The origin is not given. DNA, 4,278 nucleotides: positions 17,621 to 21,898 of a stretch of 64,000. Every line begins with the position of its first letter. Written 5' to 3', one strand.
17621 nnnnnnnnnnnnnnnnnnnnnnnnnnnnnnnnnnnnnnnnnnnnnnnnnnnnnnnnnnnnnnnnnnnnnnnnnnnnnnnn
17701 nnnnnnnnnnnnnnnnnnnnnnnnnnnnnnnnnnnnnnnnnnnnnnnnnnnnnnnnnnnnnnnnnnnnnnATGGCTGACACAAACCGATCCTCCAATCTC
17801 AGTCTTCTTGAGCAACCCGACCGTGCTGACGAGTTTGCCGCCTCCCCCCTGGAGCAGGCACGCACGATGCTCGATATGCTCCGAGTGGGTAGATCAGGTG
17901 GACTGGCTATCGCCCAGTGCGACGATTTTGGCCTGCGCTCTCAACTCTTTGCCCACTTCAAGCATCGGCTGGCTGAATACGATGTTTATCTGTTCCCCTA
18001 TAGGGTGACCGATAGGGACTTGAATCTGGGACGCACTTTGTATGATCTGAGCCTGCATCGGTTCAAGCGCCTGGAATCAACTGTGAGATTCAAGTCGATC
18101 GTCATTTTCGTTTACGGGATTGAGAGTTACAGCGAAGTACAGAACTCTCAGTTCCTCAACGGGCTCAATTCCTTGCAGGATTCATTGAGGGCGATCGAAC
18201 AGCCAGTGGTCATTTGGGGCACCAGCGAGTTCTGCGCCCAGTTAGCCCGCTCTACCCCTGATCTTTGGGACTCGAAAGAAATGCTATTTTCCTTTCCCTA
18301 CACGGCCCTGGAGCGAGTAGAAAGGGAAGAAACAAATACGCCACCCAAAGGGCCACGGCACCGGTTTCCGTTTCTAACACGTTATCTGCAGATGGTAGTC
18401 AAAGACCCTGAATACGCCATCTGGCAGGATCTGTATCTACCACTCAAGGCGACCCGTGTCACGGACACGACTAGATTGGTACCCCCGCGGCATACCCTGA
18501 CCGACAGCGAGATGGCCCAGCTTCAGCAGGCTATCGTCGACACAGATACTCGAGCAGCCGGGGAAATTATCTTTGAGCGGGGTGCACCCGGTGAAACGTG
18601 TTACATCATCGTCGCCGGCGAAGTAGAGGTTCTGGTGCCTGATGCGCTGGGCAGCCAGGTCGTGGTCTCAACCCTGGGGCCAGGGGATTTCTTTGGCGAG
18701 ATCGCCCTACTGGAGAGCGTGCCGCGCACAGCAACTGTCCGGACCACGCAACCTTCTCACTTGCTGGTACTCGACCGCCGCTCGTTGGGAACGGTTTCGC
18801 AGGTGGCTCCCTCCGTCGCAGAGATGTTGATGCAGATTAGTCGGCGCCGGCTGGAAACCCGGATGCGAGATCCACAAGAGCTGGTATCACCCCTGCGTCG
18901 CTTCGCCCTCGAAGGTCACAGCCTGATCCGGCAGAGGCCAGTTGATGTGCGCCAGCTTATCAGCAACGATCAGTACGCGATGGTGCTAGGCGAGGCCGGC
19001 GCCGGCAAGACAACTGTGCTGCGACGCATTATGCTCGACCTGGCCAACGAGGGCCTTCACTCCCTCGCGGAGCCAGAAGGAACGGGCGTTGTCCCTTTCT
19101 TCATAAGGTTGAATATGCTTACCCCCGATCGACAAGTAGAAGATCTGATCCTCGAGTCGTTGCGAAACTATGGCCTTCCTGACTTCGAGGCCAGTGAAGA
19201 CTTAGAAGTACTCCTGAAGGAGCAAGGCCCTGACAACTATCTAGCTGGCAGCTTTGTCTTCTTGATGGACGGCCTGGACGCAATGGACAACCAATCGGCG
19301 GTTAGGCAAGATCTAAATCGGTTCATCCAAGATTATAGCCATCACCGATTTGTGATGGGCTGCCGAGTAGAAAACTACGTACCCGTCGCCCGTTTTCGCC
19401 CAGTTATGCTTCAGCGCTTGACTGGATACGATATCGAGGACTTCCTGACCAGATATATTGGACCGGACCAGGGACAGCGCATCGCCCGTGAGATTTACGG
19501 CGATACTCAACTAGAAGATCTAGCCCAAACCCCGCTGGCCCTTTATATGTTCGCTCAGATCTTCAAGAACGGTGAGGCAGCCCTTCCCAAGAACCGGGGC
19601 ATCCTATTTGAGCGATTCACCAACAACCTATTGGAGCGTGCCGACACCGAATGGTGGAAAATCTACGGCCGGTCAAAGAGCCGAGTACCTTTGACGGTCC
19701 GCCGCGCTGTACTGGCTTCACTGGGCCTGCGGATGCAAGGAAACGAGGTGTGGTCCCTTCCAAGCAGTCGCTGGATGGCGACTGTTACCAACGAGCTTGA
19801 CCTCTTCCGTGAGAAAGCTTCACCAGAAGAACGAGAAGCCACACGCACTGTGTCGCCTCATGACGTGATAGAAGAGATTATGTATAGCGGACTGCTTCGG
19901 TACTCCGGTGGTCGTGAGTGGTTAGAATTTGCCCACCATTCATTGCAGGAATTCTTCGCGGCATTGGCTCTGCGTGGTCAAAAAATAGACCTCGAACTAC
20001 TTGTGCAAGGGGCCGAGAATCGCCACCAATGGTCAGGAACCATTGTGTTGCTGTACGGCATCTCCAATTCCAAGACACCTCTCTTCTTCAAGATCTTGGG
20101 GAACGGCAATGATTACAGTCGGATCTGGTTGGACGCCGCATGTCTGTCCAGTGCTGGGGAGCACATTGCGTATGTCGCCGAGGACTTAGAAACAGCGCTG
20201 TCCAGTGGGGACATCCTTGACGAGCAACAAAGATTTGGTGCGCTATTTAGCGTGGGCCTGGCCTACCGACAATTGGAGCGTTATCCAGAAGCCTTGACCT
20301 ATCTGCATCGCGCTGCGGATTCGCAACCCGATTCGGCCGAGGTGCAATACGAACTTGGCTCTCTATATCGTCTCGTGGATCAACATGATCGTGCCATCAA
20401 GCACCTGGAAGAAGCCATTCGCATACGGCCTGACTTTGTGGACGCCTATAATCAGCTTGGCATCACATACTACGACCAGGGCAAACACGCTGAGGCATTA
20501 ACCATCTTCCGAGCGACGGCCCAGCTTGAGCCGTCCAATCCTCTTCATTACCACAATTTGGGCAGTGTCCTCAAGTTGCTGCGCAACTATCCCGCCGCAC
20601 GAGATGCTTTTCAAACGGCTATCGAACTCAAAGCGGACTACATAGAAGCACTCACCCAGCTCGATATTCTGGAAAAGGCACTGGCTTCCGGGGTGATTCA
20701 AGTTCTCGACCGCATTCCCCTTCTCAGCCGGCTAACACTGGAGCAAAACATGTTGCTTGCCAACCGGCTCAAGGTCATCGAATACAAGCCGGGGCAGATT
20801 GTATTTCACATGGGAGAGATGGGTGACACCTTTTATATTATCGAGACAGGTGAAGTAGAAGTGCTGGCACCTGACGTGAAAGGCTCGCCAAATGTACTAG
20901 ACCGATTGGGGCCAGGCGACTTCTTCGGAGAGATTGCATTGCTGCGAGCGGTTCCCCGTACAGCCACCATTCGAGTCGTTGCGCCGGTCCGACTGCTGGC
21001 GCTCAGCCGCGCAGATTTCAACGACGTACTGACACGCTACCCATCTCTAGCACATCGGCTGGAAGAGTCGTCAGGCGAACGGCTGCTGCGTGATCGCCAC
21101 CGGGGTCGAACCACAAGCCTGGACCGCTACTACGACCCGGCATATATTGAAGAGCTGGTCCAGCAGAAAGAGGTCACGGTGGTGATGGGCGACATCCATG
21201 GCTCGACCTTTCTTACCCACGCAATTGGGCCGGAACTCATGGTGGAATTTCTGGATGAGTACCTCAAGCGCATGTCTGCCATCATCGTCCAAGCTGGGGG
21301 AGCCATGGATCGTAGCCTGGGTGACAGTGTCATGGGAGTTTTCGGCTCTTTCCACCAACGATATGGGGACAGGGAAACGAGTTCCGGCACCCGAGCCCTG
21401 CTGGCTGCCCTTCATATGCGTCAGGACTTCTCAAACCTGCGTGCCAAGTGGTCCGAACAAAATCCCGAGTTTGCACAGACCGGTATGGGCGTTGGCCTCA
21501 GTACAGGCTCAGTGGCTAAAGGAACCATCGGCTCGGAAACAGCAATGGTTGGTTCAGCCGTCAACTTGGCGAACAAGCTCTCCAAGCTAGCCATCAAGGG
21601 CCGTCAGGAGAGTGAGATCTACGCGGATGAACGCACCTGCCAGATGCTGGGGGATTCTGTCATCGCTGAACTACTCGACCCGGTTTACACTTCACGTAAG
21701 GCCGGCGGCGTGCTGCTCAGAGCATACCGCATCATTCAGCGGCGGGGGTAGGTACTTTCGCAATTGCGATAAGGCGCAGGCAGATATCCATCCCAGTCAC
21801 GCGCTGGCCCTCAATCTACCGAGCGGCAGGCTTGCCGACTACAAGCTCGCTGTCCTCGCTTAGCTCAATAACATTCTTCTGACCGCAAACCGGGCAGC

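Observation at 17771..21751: Single-polypeptide STAND switch that both reads and writes cyclic nucleotides (cNMP-binding / NACHT / TPR / cNMP-binding / class III cyclase)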

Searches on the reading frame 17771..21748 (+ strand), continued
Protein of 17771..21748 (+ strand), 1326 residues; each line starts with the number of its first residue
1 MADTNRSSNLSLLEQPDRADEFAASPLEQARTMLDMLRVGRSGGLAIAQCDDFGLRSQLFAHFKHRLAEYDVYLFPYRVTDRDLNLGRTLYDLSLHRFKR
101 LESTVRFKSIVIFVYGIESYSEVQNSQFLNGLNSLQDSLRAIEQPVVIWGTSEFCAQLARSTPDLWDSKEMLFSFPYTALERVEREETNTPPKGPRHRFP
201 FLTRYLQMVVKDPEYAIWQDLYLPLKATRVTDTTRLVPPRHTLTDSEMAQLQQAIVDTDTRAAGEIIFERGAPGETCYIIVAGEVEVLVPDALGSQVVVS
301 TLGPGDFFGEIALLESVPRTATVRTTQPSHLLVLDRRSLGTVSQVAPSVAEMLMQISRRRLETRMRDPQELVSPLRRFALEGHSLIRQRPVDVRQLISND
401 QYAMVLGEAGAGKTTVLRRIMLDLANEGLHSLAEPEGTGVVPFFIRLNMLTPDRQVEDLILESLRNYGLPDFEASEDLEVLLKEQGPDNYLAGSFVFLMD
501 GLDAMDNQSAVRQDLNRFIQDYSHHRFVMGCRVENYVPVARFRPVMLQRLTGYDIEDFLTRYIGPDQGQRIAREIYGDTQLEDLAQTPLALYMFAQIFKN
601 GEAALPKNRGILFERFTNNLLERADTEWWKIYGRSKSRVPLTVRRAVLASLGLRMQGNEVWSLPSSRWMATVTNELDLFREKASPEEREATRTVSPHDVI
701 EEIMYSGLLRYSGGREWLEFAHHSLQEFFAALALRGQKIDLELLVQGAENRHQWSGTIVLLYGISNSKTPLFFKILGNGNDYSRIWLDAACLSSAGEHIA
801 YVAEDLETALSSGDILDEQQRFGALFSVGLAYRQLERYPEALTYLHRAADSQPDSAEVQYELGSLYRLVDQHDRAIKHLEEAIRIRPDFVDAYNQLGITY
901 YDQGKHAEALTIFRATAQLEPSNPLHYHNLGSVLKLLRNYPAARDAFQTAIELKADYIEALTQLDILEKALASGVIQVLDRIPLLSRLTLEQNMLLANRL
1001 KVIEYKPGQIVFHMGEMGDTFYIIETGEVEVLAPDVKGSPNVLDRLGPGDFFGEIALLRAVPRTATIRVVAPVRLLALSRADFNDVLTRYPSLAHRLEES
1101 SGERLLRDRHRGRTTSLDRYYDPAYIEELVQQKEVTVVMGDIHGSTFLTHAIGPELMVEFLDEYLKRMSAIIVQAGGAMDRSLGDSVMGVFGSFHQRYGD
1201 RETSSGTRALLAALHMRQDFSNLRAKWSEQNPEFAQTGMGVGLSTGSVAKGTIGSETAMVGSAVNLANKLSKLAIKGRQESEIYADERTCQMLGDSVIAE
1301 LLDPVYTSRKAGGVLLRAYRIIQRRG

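Call 61: list_cluster_members(proteins=[P0036, P0077, P0081, P0084, P0047, P0005, P0029, P0043, P0055, P0100])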
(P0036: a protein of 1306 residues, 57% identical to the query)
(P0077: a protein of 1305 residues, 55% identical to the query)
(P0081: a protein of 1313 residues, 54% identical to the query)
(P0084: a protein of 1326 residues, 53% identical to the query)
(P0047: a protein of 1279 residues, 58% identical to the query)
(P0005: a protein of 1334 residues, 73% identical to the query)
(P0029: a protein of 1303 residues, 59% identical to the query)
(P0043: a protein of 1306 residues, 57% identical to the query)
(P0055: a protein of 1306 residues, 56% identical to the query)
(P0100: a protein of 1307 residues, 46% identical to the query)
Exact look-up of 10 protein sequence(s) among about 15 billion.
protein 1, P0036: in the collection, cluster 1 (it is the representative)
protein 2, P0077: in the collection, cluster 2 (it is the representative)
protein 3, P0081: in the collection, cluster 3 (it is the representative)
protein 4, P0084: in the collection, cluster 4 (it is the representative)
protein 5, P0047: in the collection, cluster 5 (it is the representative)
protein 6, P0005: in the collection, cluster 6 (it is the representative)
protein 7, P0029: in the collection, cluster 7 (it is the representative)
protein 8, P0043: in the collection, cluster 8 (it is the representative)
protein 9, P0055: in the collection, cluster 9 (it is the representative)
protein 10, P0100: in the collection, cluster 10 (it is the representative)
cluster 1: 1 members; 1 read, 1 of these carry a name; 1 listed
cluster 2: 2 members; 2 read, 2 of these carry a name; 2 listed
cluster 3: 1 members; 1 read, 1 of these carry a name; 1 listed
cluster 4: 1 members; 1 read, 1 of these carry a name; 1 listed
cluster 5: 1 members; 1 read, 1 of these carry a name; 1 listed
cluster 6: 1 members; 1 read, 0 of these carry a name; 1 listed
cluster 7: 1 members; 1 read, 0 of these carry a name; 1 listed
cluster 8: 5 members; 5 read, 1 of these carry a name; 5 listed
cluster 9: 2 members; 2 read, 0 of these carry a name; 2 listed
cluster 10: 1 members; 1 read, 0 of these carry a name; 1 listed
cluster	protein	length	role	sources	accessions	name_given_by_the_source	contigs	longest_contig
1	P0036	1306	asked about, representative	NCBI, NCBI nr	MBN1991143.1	MAG: cyclic nucleotide-binding domain-containing protein [Anaerolineae bacterium] | cyclic nucleotide-binding domain-containing protein [Anaerolineae bacterium]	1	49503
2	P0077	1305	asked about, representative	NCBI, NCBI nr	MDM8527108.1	cyclic nucleotide-binding domain-containing protein [Anaerolineales bacterium HSG24]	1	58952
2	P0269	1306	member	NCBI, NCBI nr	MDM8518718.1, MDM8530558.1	cyclic nucleotide-binding domain-containing protein [Anaerolineales bacterium HSG6]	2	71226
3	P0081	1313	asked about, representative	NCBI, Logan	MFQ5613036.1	MAG: cyclic nucleotide-binding domain-containing protein [Anaerolineae bacterium]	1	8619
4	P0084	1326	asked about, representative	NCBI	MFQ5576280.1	MAG: cyclic nucleotide-binding domain-containing protein [Anaerolineae bacterium]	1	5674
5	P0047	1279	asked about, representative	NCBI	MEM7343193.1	MAG: cyclic nucleotide-binding domain-containing protein, partial [Chloroflexota ...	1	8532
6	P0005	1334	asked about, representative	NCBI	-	-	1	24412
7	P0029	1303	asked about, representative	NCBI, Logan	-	-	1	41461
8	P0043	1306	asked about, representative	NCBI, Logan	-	-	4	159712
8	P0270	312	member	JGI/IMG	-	class 3 adenylate cyclase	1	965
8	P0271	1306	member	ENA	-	-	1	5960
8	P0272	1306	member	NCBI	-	-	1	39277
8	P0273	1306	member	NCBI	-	-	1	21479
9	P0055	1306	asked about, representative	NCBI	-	-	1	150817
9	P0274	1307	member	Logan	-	-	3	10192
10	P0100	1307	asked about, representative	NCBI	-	-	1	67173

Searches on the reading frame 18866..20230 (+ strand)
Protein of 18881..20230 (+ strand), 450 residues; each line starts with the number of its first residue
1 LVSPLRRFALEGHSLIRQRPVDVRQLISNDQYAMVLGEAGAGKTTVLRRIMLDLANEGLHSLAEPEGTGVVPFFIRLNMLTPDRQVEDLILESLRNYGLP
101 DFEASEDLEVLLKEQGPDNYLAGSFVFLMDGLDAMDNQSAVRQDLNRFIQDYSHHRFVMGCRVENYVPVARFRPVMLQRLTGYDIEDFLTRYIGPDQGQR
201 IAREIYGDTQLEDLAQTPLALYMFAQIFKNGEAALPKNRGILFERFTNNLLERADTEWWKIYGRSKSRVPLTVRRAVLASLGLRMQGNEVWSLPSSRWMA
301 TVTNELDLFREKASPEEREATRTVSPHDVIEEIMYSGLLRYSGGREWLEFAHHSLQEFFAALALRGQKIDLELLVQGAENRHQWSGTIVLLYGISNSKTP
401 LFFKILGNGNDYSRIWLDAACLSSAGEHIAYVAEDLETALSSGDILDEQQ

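Call 64: search_protein_families(library=padloc, proteins=[window:18881-20230:+], max_evalue=0.001)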
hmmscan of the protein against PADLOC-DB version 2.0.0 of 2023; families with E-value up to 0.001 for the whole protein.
window:18881-20230:+ (450 aa): 3 families
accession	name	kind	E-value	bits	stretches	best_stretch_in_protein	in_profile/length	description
PDLC05051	PDC-S60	-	3.4e-06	23.4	1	21-162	379-499/1027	-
PDLC04140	mad8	-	0.00066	17.3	1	27-68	24-58/314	mads_8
PDLC00292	PtuA1|PtuA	-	0.00093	15.7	0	25-57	330-362/726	AAA ATPase domain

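Call 77: predict_structure(alignment_id=A3)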
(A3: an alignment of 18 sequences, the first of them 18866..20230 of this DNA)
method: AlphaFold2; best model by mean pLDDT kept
length: 455 residues; sequences in the alignment: 18
mean_pLDDT: 82.0   pTM: 0.77
mean pLDDT of the five models: 82.0, 79.8, 79.7, 78.8, 76.4
residues with pLDDT >= 90: 124; 70-90: 266; 50-70: 41; < 50: 24
segments of 3 or more residues with pLDDT < 50: 1-10, 15-20, 453-455
pLDDT, mean of each block of 10 residues (from residue 1): 43 49 76 91 79 87 85 85 86 88 78 82 66 88 85 92 89 87 84 88 89 83 83 77 89 80 53 83 95 90 93 91 86 87 75 86 94 80 87 93 88 81 88 78 68 48
secondary structure, 60 per line:
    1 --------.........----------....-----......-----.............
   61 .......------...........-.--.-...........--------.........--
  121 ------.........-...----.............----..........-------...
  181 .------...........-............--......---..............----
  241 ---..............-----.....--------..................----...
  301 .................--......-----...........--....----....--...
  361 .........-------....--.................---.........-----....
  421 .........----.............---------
elements in order: H9-17 H28-31 E37-42 H48-67 E74-81 H91-101 H110-118 E127-135 H144-156 E161-167 E178-181 H188-198 H200-211 H214-219 H223-236 H244-257 H263-267 H276-293 H300-317 H320-325 H331-341 E344-347 E352-355 H358-369 H377-380 H383-399 H403-411 H417-429 H434-446

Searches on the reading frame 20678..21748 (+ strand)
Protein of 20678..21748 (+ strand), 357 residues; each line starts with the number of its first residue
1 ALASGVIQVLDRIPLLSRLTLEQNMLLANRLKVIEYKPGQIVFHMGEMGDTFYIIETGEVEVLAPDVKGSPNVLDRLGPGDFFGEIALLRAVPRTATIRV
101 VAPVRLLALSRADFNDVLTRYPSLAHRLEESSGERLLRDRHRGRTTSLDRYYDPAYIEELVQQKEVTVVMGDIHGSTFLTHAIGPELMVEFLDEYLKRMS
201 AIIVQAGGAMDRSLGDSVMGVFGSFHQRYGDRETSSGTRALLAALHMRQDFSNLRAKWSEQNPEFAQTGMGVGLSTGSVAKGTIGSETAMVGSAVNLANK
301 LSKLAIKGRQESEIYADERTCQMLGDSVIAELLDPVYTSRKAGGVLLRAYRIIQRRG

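Call 64: search_protein_families(library=padloc, proteins=[window:20678-21748:+], max_evalue=0.001)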
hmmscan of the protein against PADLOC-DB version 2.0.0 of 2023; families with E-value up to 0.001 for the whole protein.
window:20678-21748:+ (357 aa): 9 families
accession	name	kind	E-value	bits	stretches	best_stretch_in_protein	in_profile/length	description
PDLC00734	PycC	-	1e-17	62.3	2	161-302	185-321/374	Pycsar cyclase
PDLC02367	PycC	-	6.7e-14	49.9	1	165-328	43-196/226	-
PDLC02371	PycTIR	-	1.6e-11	42.1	1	27-140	33-142/288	-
PDLC00731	Effector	-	2.8e-11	40.9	1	27-138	36-143/306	TIR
PDLC00766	PycC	-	1.1e-10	39.4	1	164-307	42-182/232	Pycsar cyclase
PDLC00732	Effector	-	6e-07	26.7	1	25-138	30-139/301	TIR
PDLC02369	PycC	-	1.4e-06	26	1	159-324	40-191/248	-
PDLC02370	PycC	-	9.6e-06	23.2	1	169-277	85-188/340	-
PDLC00730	Effector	-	9.7e-05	19.7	1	32-135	57-157/299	TIR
